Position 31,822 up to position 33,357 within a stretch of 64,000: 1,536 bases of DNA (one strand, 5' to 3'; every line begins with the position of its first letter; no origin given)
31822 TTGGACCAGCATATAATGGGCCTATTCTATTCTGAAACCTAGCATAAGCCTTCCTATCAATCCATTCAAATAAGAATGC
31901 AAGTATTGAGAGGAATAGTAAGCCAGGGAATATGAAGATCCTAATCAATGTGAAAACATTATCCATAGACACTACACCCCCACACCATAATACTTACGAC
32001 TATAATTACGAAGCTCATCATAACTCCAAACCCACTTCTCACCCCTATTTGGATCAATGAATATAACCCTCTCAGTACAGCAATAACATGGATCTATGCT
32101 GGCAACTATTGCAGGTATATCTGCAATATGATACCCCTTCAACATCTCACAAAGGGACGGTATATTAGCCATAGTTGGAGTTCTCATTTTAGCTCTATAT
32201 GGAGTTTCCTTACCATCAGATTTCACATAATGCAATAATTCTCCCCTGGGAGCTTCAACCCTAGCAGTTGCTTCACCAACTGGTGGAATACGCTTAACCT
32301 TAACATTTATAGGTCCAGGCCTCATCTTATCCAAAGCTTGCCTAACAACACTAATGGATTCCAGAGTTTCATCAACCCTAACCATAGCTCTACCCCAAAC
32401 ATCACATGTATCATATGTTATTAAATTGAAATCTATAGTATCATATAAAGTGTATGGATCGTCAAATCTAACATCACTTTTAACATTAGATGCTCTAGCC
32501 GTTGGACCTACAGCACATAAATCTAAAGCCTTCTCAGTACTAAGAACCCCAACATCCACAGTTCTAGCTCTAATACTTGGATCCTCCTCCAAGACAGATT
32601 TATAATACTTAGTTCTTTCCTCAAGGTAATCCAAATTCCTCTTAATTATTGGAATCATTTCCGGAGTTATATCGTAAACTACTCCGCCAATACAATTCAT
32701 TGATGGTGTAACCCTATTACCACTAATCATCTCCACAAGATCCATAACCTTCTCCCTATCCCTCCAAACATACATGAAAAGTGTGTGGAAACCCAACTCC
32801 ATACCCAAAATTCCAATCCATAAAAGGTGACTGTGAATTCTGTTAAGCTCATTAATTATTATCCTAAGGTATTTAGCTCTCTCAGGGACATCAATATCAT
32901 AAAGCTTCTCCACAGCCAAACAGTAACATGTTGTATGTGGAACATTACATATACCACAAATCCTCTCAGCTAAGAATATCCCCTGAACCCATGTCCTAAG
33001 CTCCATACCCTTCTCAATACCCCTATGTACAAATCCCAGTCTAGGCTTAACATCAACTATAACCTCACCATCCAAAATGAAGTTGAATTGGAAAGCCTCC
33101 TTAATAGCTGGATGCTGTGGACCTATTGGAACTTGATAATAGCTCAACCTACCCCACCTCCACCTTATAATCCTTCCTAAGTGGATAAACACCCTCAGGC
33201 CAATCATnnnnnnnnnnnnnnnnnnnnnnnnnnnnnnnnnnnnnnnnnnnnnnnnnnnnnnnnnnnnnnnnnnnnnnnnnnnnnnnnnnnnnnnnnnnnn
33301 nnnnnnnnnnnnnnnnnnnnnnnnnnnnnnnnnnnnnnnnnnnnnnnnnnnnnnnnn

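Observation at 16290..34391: Complex-I-ordered 11-subunit locus whose NuoD homologue retains a complete [NiFe] site: a group-4 hydrogenase in Nuo clothing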

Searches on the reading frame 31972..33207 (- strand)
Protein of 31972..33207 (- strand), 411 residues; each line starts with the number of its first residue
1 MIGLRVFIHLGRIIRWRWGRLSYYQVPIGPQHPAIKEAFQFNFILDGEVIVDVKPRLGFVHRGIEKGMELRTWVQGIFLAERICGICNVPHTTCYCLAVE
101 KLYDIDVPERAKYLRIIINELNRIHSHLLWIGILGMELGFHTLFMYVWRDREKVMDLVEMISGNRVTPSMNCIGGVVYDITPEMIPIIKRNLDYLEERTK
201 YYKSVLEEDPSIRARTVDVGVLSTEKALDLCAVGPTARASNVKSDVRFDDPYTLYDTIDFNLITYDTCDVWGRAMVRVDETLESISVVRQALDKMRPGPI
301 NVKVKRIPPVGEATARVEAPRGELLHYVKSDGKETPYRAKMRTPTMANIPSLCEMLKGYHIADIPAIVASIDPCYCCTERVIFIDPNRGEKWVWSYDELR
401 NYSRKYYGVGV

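Call 7: search_protein_families(library=pfam, proteins=[window:31972-33207:-], max_evalue=0.01)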
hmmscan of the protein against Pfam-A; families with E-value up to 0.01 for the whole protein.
window:31972-33207:- (411 aa): 2 families
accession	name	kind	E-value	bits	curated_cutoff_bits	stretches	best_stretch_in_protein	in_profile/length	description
PF00346.24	Complex1_49kDa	-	1.9e-74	250.6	24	2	138-307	2-171/271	Respiratory-chain NADH dehydrogenase, 49 Kd subunit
PF00374.24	NiFeSe_Hases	-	6.9e-14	52.1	25.8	1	62-131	1-70/508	Nickel-dependent hydrogenase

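Call 9: search_protein_families(library=ncbifam, proteins=[window:31972-33207:-], max_evalue=0.001)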
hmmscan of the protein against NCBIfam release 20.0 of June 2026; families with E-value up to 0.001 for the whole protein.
window:31972-33207:- (411 aa): 14 families
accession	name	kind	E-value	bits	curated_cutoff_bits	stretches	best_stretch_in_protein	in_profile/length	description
NF004739.1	PRK06075.1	equivalog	5.6e-114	380.9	360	2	25-307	2-284/384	NADH-quinone oxidoreductase subunit D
TIGR01962.1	NuoD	equivalog_domain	7.7e-102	341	459.35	2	25-305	4-284/386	NADH dehydrogenase (quinone) subunit D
NF040602.1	F420_dehyd_FpoD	exception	2e-98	329.8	600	1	26-378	10-370/372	F420H2 dehydrogenase subunit FpoD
NF008974.0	PRK12322.1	equivalog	1.1e-95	320.8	522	1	25-373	8-359/366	NADH-quinone oxidoreductase subunit D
NF009808.0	PRK13292.1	equivalog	1.8e-80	270.8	1156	2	26-298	410-682/791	NADH-quinone oxidoreductase subunit B/C/D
NF008728.0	PRK11742.1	equivalog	2.3e-75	254.1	840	2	25-303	216-494/598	NADH-quinone oxidoreductase subunit C/D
NF005649.0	PRK07415.1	equivalog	1.9e-70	237.9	583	2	26-306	13-295/394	NAD(P)H-quinone oxidoreductase subunit H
TIGR03295.1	frhA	equivalog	9.9e-22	77.4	392.5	2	62-185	41-171/412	coenzyme F420 hydrogenase subunit alpha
NF033181.1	NiFeSe_hydrog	equivalog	3.1e-19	69.2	600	2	45-130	22-106/507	nickel-dependent hydrogenase large subunit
NF045518.1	H2_NiFeSe_large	exception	4.1e-19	68.7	780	2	48-130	25-106/485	NiFeSe hydrogenase large subunit HysA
NF041785.2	VhuA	equivalog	6.2e-13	48.1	800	1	79-131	56-108/418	F420-non-reducing hydrogenase Vhu subunit A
NF040828.1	sulfhyd_ShyA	equivalog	6.7e-09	35.1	700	1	79-134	55-110/415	NAD(P)-dependent hydrogenase/sulfhydrogenase 2 subunit alpha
NF007778.0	PRK10467.1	equivalog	7.3e-09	34.4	969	1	58-132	35-109/567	hydrogenase 2 large subunit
NF007550.0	PRK10170.1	equivalog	1.4e-05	23.8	1101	1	56-131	48-123/597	Ni/Fe-hydrogenase large subunit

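Call 10: search_solved_structures(query=window:31972-33207:-, max_evalue=1e-10, show_alignments=2)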
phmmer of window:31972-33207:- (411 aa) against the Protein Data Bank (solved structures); distinct sequences matched with E-value up to 1e-10: 70 (the best 60 are shown).
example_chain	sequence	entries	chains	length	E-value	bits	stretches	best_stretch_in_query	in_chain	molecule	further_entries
6cfw_L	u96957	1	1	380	8.3e-81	275.3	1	24-380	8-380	Membrane-bound hydrogenase subunit alpha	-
2fug_4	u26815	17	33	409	8.5e-75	255.5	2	25-310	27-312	NADH-quinone oxidoreductase chain 4 | NADH-QUINONE OXIDOREDUCTASE SUBUNIT 4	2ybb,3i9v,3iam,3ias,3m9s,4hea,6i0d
7z0s_E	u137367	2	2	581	2e-74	254.3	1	25-404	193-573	Formate hydrogenlyase subunit 5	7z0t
8e9g_D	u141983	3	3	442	3.1e-69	237.2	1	26-307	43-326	NADH-quinone oxidoreductase subunit D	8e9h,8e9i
7q5y_B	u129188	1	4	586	3.3e-60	207.4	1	27-300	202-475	NADH-quinone oxidoreductase subunit C/D 2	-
6hum_H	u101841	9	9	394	2.6e-59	204.5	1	26-307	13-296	NAD(P)H-quinone oxidoreductase subunit H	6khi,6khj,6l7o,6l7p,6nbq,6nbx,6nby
8ba0_D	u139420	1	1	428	4.4e-58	200.4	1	27-327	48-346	Complex I-49kD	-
8b9z_D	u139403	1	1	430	4.5e-58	200.4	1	27-327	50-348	Complex I-49kD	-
9iho_D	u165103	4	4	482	6.5e-58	199.9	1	20-316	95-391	NUCM (49 kDa) subunit of mitochondrial NADH:ubiquinone oxidoreductase (Complex I)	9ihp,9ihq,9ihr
8esw_S2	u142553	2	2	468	6.5e-58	199.9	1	27-327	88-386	Complex I-49kD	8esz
5xtb_Q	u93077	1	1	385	2.5e-57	197.9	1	28-329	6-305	NADH dehydrogenase [ubiquinone] iron-sulfur protein 2, mitochondrial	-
5lnk_4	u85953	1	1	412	2.8e-57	197.8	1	26-329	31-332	Mitochondrial complex I, 49 kDa subunit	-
6q9b_S2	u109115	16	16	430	3.4e-57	197.5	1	26-329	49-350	NADH:ubiquinone oxidoreductase core subunit S2,NADH:ubiquinone oxidoreductase core subunit | NDUFS2 | NDUFB11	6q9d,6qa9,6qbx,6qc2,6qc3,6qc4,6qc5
5xtd_Q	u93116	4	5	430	3.5e-57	197.4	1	27-329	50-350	NADH dehydrogenase [ubiquinone] iron-sulfur protein 2, mitochondrial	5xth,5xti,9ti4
7vb7_Q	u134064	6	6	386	4e-57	197.3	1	27-329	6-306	NADH dehydrogenase [ubiquinone] iron-sulfur protein 2, mitochondrial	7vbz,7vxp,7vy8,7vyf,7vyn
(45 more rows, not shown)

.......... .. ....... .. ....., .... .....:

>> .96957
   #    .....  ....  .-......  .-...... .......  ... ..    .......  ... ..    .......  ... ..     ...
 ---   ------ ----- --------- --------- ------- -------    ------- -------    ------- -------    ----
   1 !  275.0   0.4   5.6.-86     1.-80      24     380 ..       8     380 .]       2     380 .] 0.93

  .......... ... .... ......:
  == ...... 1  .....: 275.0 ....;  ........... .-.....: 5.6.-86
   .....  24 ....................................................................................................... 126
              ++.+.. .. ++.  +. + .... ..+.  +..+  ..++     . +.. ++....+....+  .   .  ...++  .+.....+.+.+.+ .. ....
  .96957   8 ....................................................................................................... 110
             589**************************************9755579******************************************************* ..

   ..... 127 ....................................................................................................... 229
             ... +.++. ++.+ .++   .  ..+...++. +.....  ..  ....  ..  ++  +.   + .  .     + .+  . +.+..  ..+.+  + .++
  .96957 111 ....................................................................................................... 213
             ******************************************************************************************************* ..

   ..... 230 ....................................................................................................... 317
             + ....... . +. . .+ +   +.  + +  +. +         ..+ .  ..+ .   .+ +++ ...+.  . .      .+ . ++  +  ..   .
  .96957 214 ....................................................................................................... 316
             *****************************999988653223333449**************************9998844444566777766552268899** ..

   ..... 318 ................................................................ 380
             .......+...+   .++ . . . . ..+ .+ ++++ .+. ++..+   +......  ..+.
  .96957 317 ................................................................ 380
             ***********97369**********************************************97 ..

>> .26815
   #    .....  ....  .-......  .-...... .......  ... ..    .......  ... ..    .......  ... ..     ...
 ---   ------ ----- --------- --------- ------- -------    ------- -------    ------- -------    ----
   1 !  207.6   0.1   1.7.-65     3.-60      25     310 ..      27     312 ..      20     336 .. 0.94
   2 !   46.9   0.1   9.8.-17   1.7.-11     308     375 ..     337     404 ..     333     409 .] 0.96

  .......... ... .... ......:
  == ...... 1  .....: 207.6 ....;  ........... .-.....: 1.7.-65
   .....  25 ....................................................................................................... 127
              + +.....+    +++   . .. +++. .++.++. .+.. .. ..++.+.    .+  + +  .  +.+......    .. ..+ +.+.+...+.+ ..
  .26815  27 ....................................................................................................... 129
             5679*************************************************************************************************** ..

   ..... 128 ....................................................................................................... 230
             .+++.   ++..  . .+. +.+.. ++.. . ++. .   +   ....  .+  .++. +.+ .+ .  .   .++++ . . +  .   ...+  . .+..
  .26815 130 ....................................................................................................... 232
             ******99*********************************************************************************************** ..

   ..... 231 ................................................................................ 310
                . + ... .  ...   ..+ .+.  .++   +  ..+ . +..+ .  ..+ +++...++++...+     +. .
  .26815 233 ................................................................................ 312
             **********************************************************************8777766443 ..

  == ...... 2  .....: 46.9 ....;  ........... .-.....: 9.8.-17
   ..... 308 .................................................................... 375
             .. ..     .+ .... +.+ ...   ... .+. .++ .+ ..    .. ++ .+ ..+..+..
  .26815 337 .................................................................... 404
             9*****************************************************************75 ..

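Call 11: find_homologous_proteins(query=window:31972-33207:-, max_evalue=1e-20)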
Query window:31972-33207:- (411 aa): 8000 proteins with E <= 1e-20 among 8000 candidates; the best 120 are listed.
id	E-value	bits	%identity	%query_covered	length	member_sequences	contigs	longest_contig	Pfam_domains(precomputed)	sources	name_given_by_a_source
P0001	5.6e-260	881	95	95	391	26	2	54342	PF00374.25,PF00346.25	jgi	jgi:NADH-quinone oxidoreductase subunit D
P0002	1.9e-256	869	94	95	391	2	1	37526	PF00374.25,PF00346.25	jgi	jgi:NADH-quinone oxidoreductase subunit D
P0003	6.3e-254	861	93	95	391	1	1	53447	PF00374.25,PF00346.25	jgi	jgi:NADH-quinone oxidoreductase subunit D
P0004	1.8e-253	859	93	95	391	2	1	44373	PF00374.25,PF00346.25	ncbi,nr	ncbi:MAG: nickel-dependent hydrogenase large subunit [archaeon YNP-WB-040]|nr:nickel-dependent hydro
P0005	2.1e-253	859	93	95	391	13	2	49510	PF00374.25,PF00346.25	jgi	jgi:NADH-quinone oxidoreductase subunit D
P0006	4.5e-208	709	77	94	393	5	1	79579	PF00374.25,PF00346.25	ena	-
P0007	3.8e-205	700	73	95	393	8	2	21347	PF00374.25,PF00346.25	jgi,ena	-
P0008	9.3e-199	679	74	93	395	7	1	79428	PF00374.25,PF00346.25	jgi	-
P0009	1.4e-190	652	71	94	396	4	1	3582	PF00374.25,PF00346.25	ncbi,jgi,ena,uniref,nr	ncbi:MAG: NADH dehydrogenase subunit [Candidatus Methanomethylicota archaeon]|uniref:NADH dehydrogen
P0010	7.3e-160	551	60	93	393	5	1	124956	PF00374.25,PF00346.25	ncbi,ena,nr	ncbi:MAG: nickel-dependent hydrogenase large subunit [Thermoprotei archaeon]|nr:nickel-dependent hyd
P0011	8.5e-159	547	61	93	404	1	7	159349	PF00374.25,PF00346.25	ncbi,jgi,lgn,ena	ncbi:MAG: hydrogenase large subunit [Candidatus Baldrarchaeia archaeon]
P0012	4.7e-154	532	60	93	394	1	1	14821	PF00374.25,PF00346.25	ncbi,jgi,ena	-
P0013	3.8e-153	529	58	93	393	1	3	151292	PF00374.25,PF00346.25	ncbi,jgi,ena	-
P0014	2.0e-152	526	57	94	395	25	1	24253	PF00374.25,PF00346.25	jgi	-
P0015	4.1e-152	525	56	94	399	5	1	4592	PF00374.25,PF00346.25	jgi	jgi:NADH-quinone oxidoreductase subunit D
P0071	1.9e-146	506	56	94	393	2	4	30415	PF00374.25,PF00346.25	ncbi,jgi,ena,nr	ncbi:nickel-dependent hydrogenase large subunit [Candidatus Bathyarchaeota archaeon]|nr:nickel-depen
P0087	1.3e-145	504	55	94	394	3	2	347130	PF00374.25,PF00346.25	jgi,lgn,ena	jgi:membrane-bound hydrogenase subunit alpha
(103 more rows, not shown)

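Call 29: find_encoding_contigs(protein=P0006, flank=10000, max_places=1)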
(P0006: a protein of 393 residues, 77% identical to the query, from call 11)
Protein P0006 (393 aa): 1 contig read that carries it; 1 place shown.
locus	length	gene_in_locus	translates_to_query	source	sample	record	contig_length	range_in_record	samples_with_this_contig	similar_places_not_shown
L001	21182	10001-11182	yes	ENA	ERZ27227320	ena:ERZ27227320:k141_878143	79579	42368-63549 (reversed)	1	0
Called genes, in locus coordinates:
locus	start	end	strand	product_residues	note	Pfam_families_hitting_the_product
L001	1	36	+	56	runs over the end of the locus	-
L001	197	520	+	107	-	-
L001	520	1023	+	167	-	-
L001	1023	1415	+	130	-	-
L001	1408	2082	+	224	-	-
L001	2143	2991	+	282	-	PF01261:AP_endonuc_2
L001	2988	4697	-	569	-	PF01921:tRNA-synt_1f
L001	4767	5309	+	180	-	PF01066:CDP-OH_P_transf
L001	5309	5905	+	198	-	PF04013:Methyltrn_RNA_2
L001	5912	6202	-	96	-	PF01283:Ribosomal_S26e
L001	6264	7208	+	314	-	PF00294:PfkB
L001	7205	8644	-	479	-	PF00587:tRNA-synt_2b, PF03129:HGTP_anticodon, PF09180:ProRS-C_1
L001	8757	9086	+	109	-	PF00507:Oxidored_q4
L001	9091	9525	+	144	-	PF01058:Oxidored_q6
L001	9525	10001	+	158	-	PF00329:Complex1_30kDa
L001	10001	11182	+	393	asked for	PF00374:NiFeSe_Hases, PF00346:Complex1_49kDa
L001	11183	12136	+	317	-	PF00146:NADHdh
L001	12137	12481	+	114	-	PF13534:Fer4_17 (faint), PF13183:Fer4_8 (faint), PF00037:Fer4 (weak), PF13237:Fer4_10, PF14697:Fer4_21 (weak), PF12838:Fer4_7, PF13187:Fer4_9, PF00037:Fer4 (weak), +4 more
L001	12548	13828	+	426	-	PF27218:MJ0043_C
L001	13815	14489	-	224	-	PF09335:VTT_dom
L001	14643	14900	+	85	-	PF13244:MbhD, PF00499:Oxidored_q3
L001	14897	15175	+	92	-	-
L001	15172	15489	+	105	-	PF00420:Oxidored_q2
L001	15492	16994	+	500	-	PF00361:Proton_antipo_M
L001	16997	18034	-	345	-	PF03054:tRNA_Me_trans (faint), PF22082:TtuA_LIM_N, PF01171:ATP_bind_3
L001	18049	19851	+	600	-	PF01496:V_ATPase_I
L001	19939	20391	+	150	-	PF00137:ATP-synt_C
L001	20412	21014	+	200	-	-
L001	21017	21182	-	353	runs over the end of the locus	PF01992:vATP-synt_AC39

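Call 30: find_encoding_contigs(protein=P0010, flank=10000, max_places=1)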
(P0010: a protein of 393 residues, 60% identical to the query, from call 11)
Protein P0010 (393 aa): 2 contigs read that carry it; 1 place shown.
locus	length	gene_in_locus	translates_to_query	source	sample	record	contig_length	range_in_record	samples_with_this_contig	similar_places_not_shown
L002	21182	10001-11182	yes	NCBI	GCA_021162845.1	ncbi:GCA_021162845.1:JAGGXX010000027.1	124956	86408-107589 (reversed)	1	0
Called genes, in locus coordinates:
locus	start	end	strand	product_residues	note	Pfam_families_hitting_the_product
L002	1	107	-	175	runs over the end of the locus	PF01750:HycI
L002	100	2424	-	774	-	PF00708:Acylphosphatase, PF07503:zf-HYPF, PF01300:Sua5_yciO_yrdC, PF17788:HypF_C, PF22521:HypF_C_2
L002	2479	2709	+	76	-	PF01455:HupF_HypC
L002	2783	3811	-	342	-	PF00586:AIRS, PF02769:AIRS_C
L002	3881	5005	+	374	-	PF01924:HypD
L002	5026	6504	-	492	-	PF00662:Proton_antipo_N, PF00361:Proton_antipo_M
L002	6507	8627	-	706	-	PF00662:Proton_antipo_N, PF00361:Proton_antipo_M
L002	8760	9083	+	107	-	PF00507:Oxidored_q4 (faint)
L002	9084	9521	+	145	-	PF01058:Oxidored_q6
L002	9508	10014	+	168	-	PF00329:Complex1_30kDa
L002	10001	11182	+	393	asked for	PF00374:NiFeSe_Hases, PF00346:Complex1_49kDa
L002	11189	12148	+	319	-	PF00146:NADHdh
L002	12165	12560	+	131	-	PF12838:Fer4_7 (weak), PF14697:Fer4_21 (weak), PF00037:Fer4, PF12837:Fer4_6, PF13237:Fer4_10, PF12838:Fer4_7, PF13183:Fer4_8, PF13187:Fer4_9, +8 more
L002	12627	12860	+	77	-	PF13244:MbhD (weak), PF00499:Oxidored_q3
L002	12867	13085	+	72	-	-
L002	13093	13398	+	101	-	PF00420:Oxidored_q2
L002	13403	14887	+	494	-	PF00361:Proton_antipo_M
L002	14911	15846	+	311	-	PF02729:OTCace_N, PF00185:OTCace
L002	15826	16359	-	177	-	PF01862:PvlArgDC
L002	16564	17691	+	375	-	PF01841:Transglut_core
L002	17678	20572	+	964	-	PF02687:FtsX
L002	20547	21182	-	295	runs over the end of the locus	PF14397:ATPgrasp_ST (faint), PF02655:ATP-grasp_3, PF08443:RimK, PF02955:GSH-S_ATP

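Call 31: find_encoding_contigs(protein=P0087, flank=10000, max_places=1)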
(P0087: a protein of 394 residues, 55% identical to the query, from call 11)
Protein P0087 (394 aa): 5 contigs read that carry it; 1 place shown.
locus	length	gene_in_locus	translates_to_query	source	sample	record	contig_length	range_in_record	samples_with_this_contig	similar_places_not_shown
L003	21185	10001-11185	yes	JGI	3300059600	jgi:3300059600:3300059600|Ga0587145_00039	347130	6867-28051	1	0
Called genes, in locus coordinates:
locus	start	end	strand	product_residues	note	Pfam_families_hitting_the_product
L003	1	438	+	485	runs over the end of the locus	PF00478:IMPDH, PF04481:DUF561 (faint), PF00571:CBS, PF01070:FMN_dh (weak), PF03060:NMO (weak), PF01645:Glu_synthase (weak)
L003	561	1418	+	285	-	PF00730:HhH-GPD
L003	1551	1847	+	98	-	-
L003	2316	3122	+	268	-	PF01177:Asp_Glu_race, PF17645:Amdase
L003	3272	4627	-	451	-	PF01546:Peptidase_M20, PF07687:M20_dimer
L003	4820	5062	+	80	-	PF01037:AsnC_trans_reg, PF22482:AsnC_trans_reg_3 (weak)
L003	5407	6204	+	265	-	PF08704:GCD14, PF01135:PCMT (weak)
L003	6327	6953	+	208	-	-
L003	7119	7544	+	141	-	PF13183:Fer4_8 (weak)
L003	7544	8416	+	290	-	PF02754:CCG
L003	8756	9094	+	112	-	PF00507:Oxidored_q4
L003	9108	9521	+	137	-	PF01058:Oxidored_q6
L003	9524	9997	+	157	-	PF00329:Complex1_30kDa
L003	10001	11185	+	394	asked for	PF00374:NiFeSe_Hases, PF00346:Complex1_49kDa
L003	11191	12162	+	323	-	PF00146:NADHdh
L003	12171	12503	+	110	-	PF12837:Fer4_6 (weak), PF13237:Fer4_10 (weak), PF14697:Fer4_21 (weak), PF12838:Fer4_7, PF13187:Fer4_9 (weak), PF13484:Fer4_16 (faint), PF00037:Fer4 (weak)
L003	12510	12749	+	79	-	PF13244:MbhD, PF00499:Oxidored_q3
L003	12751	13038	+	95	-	-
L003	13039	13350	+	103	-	PF00420:Oxidored_q2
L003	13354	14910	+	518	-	PF00662:Proton_antipo_N, PF00361:Proton_antipo_M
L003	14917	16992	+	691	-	PF00662:Proton_antipo_N, PF00361:Proton_antipo_M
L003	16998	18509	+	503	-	PF00662:Proton_antipo_N, PF00361:Proton_antipo_M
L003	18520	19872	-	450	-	PF27218:MJ0043_C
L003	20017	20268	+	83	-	-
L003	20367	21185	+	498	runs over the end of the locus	PF00587:tRNA-synt_2b, PF03129:HGTP_anticodon, PF09180:ProRS-C_1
